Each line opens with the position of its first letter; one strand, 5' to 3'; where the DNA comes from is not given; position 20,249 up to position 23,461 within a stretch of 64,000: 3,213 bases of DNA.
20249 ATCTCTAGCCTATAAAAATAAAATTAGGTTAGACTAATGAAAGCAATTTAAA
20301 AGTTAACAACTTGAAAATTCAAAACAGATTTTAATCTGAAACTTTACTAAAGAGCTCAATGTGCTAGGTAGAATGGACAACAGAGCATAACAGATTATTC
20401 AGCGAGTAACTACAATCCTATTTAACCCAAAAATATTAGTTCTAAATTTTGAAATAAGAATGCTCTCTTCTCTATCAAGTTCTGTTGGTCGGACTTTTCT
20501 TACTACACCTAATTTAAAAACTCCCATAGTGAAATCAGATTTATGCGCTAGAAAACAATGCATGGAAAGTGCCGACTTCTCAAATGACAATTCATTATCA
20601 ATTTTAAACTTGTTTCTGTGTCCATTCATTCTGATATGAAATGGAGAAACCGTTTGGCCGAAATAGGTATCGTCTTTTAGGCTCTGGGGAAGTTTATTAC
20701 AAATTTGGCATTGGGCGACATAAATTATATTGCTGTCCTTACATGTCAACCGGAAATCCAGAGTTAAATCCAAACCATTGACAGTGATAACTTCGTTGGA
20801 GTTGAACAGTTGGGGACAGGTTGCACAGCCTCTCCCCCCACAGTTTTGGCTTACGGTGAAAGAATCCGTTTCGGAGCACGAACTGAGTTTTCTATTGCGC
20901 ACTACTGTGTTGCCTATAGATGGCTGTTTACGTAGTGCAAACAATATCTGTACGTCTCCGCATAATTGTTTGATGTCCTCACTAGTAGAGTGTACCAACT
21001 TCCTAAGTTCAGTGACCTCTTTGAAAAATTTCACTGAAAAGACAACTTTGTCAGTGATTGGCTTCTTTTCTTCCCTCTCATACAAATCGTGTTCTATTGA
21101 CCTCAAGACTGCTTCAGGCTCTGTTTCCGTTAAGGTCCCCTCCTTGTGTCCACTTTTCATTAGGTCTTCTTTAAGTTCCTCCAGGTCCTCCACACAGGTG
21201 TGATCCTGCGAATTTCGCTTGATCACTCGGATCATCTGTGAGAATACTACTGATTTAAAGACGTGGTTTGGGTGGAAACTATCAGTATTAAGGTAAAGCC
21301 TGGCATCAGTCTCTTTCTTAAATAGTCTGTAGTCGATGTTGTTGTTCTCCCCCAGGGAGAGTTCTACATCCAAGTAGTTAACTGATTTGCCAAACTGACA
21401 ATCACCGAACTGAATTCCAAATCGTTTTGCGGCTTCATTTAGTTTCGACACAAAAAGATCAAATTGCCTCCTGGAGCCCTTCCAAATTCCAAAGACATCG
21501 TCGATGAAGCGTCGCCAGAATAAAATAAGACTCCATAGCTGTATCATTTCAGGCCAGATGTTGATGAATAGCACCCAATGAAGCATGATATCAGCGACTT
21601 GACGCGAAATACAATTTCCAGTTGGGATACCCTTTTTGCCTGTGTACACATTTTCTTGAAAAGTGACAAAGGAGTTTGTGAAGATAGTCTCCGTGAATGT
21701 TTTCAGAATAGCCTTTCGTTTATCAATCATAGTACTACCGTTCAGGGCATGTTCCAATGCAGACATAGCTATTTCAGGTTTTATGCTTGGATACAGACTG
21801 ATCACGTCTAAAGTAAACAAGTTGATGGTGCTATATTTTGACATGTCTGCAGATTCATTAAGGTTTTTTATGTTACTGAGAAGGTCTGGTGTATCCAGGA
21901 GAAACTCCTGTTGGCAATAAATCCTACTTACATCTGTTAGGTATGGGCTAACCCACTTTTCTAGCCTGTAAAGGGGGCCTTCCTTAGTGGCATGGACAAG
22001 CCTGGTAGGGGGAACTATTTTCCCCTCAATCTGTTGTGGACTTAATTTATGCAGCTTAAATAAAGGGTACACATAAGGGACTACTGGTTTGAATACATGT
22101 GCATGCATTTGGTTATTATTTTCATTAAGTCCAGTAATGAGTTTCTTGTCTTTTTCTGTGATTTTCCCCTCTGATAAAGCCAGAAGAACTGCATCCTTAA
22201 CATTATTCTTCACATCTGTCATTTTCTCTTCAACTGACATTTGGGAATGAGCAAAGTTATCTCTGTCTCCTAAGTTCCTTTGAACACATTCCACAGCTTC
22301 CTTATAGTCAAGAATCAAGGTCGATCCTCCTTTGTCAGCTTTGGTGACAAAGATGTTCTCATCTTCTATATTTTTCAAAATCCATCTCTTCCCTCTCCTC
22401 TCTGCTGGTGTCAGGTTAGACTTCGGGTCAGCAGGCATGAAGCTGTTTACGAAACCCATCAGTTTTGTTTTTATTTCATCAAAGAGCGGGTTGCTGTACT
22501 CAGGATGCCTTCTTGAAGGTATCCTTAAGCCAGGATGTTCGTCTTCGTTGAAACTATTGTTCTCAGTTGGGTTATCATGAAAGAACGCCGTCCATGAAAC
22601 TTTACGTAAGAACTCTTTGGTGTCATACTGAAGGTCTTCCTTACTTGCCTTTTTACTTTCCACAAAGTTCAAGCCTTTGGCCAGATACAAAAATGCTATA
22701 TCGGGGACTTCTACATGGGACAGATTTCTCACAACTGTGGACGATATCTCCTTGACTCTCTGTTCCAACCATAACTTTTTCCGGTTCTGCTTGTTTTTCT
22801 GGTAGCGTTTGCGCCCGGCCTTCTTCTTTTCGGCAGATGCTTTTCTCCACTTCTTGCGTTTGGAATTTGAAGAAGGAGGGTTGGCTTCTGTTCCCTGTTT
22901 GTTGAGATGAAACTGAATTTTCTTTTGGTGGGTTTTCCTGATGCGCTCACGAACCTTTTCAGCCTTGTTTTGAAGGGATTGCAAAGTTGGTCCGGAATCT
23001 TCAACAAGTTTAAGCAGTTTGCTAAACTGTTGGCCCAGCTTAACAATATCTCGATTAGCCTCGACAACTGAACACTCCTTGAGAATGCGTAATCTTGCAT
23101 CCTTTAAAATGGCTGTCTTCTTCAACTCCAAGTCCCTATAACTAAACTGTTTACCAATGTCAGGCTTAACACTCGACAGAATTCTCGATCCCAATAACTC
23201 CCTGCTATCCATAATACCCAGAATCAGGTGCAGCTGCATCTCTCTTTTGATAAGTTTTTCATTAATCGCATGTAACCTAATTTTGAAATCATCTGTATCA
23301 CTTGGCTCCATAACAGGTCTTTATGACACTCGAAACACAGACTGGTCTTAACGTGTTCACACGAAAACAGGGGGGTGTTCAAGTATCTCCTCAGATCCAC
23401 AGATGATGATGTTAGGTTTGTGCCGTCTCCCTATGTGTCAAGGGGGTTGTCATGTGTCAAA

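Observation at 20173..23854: Apparently intact Penelope-like element with the characteristic partial-tandem pLTR and a 12-13 bp target-site duplication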

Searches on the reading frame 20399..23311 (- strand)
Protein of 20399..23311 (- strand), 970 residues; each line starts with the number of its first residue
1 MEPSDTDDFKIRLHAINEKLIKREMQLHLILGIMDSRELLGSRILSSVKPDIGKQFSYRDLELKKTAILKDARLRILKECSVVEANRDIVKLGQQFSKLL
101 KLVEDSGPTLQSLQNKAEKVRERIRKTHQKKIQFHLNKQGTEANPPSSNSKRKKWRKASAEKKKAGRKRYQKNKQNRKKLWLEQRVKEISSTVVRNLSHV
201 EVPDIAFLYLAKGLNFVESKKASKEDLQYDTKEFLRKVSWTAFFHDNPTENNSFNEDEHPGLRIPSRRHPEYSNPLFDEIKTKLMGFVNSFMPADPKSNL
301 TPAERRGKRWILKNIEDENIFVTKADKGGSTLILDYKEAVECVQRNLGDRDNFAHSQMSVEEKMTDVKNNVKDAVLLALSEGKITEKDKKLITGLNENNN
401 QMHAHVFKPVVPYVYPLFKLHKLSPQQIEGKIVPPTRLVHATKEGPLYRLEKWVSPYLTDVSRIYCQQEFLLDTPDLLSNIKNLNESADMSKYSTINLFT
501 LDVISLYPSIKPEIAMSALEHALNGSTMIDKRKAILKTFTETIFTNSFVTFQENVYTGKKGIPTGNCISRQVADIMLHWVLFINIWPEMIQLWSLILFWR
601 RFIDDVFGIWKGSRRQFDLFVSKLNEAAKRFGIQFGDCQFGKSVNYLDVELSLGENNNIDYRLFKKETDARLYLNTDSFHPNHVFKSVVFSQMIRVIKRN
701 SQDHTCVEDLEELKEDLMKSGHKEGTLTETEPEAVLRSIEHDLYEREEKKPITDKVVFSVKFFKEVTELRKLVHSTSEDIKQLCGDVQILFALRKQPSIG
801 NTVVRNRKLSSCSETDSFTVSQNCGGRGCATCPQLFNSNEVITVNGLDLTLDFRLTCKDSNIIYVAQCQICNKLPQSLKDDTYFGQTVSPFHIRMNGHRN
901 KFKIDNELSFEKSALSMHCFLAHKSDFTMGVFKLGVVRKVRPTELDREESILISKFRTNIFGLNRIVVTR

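Call 4: search_protein_families(library=pfam, proteins=[window:20399-23311:-], max_evalue=1)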
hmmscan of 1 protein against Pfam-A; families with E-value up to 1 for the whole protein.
window:20399-23311:- (970 aa): 0 families

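Call 7: find_homologous_proteins(query=window:20399-23311:-)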
Query window:20399-23311:- (970 aa): 55 proteins with E <= 0.001 among 8000 candidates.
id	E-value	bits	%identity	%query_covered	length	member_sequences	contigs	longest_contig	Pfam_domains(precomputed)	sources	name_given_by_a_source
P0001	0.0e+0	2086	94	100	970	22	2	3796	PF28514.1,PF26215.1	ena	-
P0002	0.0e+0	1337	61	100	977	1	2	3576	PF28514.1,PF26215.1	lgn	-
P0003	0.0e+0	1298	60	100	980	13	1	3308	PF28514.1,PF26215.1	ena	-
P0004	0.0e+0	1291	60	98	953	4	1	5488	PF28514.1,PF26215.1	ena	-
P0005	0.0e+0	1267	64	88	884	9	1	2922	PF28514.1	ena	-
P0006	0.0e+0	1266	59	100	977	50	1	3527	PF28514.1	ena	-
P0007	0.0e+0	1241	47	97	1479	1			PF28514.1,PF26215.1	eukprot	eukprot:sb/3460886/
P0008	0.0e+0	1201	58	99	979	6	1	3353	PF28514.1,PF26215.1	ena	-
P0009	0.0e+0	1198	56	99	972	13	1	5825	PF28514.1,PF26215.1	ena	-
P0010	0.0e+0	1172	64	81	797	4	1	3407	PF28514.1,PF26215.1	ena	-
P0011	0.0e+0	1054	51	98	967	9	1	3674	PF28514.1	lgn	-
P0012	0.0e+0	1031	49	99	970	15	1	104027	PF28514.1,PF26215.1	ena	-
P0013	0.0e+0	1021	52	92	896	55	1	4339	PF28514.1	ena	-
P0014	3.2e-293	993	65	68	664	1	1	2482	PF26215.1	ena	-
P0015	5.2e-292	989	49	98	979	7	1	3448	PF28514.1,PF26215.1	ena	-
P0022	2.0e-279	948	61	72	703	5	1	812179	PF28514.1,PF26215.1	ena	-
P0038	2.6e-218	746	43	91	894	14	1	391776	PF28514.1,PF26215.1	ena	-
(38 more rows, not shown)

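Call 8: search_solved_structures(query=window:20399-23311:-, max_evalue=10, show_alignments=3)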
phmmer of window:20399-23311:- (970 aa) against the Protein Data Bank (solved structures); distinct sequences matched with E-value up to 10: 1.
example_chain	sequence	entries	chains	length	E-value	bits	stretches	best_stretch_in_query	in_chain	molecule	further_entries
9dx2_A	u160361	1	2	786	2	9.5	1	588-649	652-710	GATOR2 complex protein MIOS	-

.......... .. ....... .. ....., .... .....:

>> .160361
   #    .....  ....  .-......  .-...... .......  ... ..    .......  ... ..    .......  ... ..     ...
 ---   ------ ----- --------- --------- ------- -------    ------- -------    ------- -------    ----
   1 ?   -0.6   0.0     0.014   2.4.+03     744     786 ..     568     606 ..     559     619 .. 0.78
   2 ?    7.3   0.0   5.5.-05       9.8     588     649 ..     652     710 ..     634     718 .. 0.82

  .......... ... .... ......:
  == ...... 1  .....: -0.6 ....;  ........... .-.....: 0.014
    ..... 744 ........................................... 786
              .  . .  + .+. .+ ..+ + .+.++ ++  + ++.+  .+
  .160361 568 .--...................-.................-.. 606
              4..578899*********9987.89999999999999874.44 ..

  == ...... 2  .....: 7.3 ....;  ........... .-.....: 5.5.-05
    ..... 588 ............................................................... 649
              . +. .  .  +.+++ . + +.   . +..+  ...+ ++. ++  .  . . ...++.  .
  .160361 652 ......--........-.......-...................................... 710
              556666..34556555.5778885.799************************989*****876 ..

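Call 10: search_protein_families(library=pfam, proteins=[P0001], max_evalue=10)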
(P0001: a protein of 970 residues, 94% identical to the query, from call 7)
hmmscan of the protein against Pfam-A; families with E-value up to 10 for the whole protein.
P0001 (970 aa): 0 families

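Call 11: search_protein_families(library=ncbifam, proteins=[window:20402-23311:-], max_evalue=10)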
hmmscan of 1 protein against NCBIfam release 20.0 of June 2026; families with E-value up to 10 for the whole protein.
window:20402-23311:- (970 aa): 0 families

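Call 15: search_solved_structures(query=A1, max_evalue=10, show_alignments=4)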
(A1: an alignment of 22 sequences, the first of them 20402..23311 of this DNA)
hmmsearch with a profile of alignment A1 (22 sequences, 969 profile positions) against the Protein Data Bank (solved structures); distinct sequences matched with E-value up to 10: 0.

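Call 30: find_encoding_contigs(protein=P0001, flank=5000, max_places=6)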
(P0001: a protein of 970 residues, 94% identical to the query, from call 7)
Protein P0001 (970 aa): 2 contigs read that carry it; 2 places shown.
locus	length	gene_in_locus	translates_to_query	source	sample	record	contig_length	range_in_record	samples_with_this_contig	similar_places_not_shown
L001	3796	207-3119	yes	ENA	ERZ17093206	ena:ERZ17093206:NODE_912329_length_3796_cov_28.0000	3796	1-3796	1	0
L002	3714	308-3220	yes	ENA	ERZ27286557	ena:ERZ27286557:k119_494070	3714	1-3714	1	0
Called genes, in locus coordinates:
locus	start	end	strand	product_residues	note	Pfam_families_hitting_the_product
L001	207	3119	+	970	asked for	PF28514:DUF8422, PF26215:HTH_animal (weak)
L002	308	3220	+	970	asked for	PF28514:DUF8422, PF26215:HTH_animal (weak)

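Call 31: find_encoding_contigs(protein=window:20399-23311:-, flank=10000, max_places=6)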
Protein window:20399-23311:- (970 aa): no gene with exactly this product is on record in the collection.

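Call 34: predict_structure(alignment_id=A1)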
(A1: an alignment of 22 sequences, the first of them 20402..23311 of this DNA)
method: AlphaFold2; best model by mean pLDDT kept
length: 970 residues; sequences in the alignment: 22
mean_pLDDT: 84.3   pTM: 0.69
mean pLDDT of the five models: 84.3, 81.1, 81.0, 80.2, 78.4
residues with pLDDT >= 90: 338; 70-90: 539; 50-70: 66; < 50: 27
segments of 3 or more residues with pLDDT < 50: 1-7, 139-146, 961-970
pLDDT, mean of each block of 10 residues (from residue 1): 45 85 91 86 82 80 86 89 91 87 74 85 87 71 50 77 90 89 86 88 91 87 87 88 79 64 70 85 91 86 92 92 84 93 90 89 90 94 90 85 73 89 85 88 83 92 90 90 86 89 85 92 89 92 92 88 81 93 92 93 93 94 93 90 92 90 77 76 83 90 91 86 88 88 60 81 89 92 89 86 84 65 85 90 84 88 88 72 80 86 84 83 87 90 71 69 37
secondary structure, 60 per line:
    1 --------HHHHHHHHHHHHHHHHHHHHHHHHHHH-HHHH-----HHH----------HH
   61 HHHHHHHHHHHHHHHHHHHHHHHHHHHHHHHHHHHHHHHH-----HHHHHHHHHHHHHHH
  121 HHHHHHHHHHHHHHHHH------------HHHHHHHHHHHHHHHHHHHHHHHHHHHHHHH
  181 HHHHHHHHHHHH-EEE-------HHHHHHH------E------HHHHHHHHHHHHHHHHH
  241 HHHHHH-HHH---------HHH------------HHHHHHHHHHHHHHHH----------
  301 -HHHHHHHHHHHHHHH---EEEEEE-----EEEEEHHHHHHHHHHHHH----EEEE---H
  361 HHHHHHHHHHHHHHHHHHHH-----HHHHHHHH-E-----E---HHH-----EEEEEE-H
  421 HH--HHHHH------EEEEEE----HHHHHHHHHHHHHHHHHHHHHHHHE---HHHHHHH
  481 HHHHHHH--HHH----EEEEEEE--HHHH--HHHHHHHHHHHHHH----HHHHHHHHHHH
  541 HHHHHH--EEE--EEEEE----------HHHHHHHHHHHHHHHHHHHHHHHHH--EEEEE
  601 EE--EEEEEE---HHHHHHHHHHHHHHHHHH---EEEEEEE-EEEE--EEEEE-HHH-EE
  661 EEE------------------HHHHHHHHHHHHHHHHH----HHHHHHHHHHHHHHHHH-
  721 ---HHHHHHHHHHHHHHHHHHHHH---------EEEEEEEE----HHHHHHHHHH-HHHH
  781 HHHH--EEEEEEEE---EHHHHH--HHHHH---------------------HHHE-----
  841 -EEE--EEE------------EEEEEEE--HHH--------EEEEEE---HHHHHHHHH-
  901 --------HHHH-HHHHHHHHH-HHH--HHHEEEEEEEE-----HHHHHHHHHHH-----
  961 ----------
elements in order (helices of 4 or more, strands of 3 or more residues): H9-35 H37-40 H59-100 H106-137 H150-192 E194-196 H204-210 H224-246 H275-290 H302-316 E320-325 E331-335 H336-348 E353-356 H360-380 H386-393 E413-418 H425-429 E436-441 H446-469 H474-487 E497-503 H506-509 H512-525 H530-546 E549-551 E554-558 H569-593 E596-602 E605-610 H614-631 E635-641 E643-646 E649-653 E659-663 H682-698 H703-719 H724-744 E754-761 H766-775 H777-784 E787-794 H799-803 H806-810 E842-844 E847-849 E862-868 E882-887 H891-899 H909-912 H914-922 E932-939 H945-955

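Call 37: fold_search(model_id=the predicted structure, library=pdb)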
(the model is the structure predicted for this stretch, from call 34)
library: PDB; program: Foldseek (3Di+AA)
matches with E <= 10: 1146; with E <= 0.001: 482
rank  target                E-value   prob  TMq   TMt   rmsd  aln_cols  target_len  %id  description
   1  6zd6                  1.3e-08  1.00  0.28  0.39  16.9       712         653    9  Structure of apo telomerase from Candida Tropicalis (released 2021-04-28)
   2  6zd1                  2.4e-08  1.00  0.28  0.39  17.0       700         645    9  Structure of apo telomerase from Candida Tropicalis (released 2021-04-28)
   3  6zdq_A                6.1e-08  1.00  0.29  0.39  14.0       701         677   10  Structure of telomerase from Candida albicans in complexe with TWJ fragment of telomeric RNA (released 2021-04-28)
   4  7qxb_A                9.3e-08  1.00  0.29  0.30  16.2       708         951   10  Cryo-EM map of human telomerase-DNA-TPP1-POT1 complex (sharpened map) (released 2022-03-02)
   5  9c0i_A                1.1e-07  1.00  0.21  0.43   9.4       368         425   12  Structure of the DRT2 reverse transcriptase in complex with its non-coding RNA (released 2024-09-04)
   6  7lma_A                1.6e-07  1.00  0.29  0.28  16.9       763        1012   10  Tetrahymena telomerase T3D2 structure at 3.3 Angstrom (released 2021-05-12)
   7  6zdp_A                1.7e-07  1.00  0.26  0.35  14.0       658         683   10  Structure of telomerase from Candida Tropicalis in complexe with TWJ fragment of telomeric RNA (released 2021-04-28)
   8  6zd2                  3.0e-07  1.00  0.24  0.41  11.2       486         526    9  Structure of apo telomerase from Candida Tropicalis truncated from C-terminal domain (released 2021-04-28)
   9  6zdu_A                3.0e-07  1.00  0.29  0.39  14.7       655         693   10  Structure of telomerase from Candida albicans in complexe with TWJ fragment of telomeric RNA (released 2021-04-28)
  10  3du5_A                3.0e-07  1.00  0.27  0.42  16.4       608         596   10  Structure of the catalytic subunit of telomerase, TERT (released 2008-08-26)
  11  9vku_A                6.0e-07  1.00  0.22  0.39  14.5       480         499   14  Cryo-EM structure of DRT9 tetramer complex (released 2025-08-20)
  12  2wk4_A                6.6e-07  1.00  0.26  0.46   6.4       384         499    8  Dimeric structure of D347G D348G mutant of the sapporovirus RNA dependent RNA polymerase (released 2010-09-01)
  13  6usr_A                7.2e-07  1.00  0.29  0.46  16.3       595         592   10  Telomerase Reverse Transcriptase ternary complex, TERT:DNA:dGpCpp (released 2020-06-17)
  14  6usq_A                7.2e-07  1.00  0.26  0.40  17.5       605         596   11  Telomerase Reverse Transcriptase binary complex with Y256A mutation, TERT:DNA (released 2020-06-17)
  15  3bsn_A                9.1e-07  1.00  0.25  0.45  11.0       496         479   10  Norwalk Virus polymerase bound to 5-nitrocytidine triphosphate and primer-template RNA (released 2008-01-08)
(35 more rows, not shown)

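Call 38: find_encoding_contigs(protein=P0012, flank=6000, max_places=3)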
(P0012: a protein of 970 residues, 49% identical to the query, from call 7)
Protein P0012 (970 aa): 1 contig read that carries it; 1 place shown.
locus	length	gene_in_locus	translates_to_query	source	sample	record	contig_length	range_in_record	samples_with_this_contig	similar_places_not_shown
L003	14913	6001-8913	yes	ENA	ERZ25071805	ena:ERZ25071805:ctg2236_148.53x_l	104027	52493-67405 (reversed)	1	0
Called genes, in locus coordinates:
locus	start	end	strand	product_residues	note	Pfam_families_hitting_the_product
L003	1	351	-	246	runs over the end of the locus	-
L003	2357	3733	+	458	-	PF28514:DUF8422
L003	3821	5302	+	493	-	PF26215:HTH_animal (weak)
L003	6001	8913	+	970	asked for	PF28514:DUF8422, PF26215:HTH_animal (faint)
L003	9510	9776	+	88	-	-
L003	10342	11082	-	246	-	-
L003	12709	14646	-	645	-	PF02389:Cornifin (weak)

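Call 39: find_encoding_contigs(protein=P0009, flank=5000, max_places=3)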
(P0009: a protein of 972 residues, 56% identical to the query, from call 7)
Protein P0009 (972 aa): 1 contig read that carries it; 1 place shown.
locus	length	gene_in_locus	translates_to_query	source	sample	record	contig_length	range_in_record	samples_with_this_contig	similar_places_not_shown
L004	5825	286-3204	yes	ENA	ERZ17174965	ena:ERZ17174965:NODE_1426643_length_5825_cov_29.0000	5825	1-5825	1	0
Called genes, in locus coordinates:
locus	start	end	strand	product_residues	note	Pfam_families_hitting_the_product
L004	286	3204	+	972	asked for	PF28514:DUF8422, PF26215:HTH_animal (weak)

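Call 40: find_encoding_contigs(protein=P0004, flank=5000, max_places=3)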
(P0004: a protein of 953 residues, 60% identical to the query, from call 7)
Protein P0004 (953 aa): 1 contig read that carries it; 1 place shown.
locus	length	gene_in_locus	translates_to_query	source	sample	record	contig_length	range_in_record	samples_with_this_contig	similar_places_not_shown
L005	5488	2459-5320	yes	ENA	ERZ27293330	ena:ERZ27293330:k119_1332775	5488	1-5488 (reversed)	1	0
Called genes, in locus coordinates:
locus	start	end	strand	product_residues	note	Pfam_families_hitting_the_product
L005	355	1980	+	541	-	-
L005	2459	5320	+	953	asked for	PF28514:DUF8422, PF26215:HTH_animal (weak)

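Call 53: find_encoding_contigs(protein=P0022, flank=6000, max_places=2)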
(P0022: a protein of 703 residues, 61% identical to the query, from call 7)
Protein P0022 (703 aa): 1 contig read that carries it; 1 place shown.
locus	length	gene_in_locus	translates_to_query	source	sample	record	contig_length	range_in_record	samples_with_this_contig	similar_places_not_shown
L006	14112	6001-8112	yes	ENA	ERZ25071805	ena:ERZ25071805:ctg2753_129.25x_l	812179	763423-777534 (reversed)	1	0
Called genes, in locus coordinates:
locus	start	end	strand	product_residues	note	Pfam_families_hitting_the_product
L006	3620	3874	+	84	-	-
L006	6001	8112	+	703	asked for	PF28514:DUF8422 (weak), PF26215:HTH_animal (weak)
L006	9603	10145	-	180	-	-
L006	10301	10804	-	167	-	-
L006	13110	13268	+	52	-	-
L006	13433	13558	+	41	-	-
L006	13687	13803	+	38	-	-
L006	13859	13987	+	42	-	-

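Call 54: find_encoding_contigs(protein=P0038, flank=6000, max_places=2)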
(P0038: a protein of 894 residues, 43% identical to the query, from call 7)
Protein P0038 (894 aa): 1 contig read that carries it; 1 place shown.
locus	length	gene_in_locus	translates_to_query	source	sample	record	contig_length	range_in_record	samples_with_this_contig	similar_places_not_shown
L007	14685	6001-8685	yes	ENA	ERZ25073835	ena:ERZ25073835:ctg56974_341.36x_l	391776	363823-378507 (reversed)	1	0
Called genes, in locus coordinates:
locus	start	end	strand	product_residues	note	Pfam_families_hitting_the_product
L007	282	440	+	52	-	-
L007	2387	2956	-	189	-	-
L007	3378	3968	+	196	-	-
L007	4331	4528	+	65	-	-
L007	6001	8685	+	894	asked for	PF28514:DUF8422, PF26215:HTH_animal (faint)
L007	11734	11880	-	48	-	-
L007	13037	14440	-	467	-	-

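Call 55: find_encoding_contigs(protein=P0006, flank=5000, max_places=3)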
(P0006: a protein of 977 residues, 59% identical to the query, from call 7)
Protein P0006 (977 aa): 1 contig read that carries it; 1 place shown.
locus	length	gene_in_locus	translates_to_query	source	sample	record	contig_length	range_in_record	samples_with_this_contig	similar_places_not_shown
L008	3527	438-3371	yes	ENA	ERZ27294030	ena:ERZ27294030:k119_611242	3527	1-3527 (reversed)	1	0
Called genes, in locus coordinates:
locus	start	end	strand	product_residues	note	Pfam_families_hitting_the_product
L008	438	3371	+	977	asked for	PF28514:DUF8422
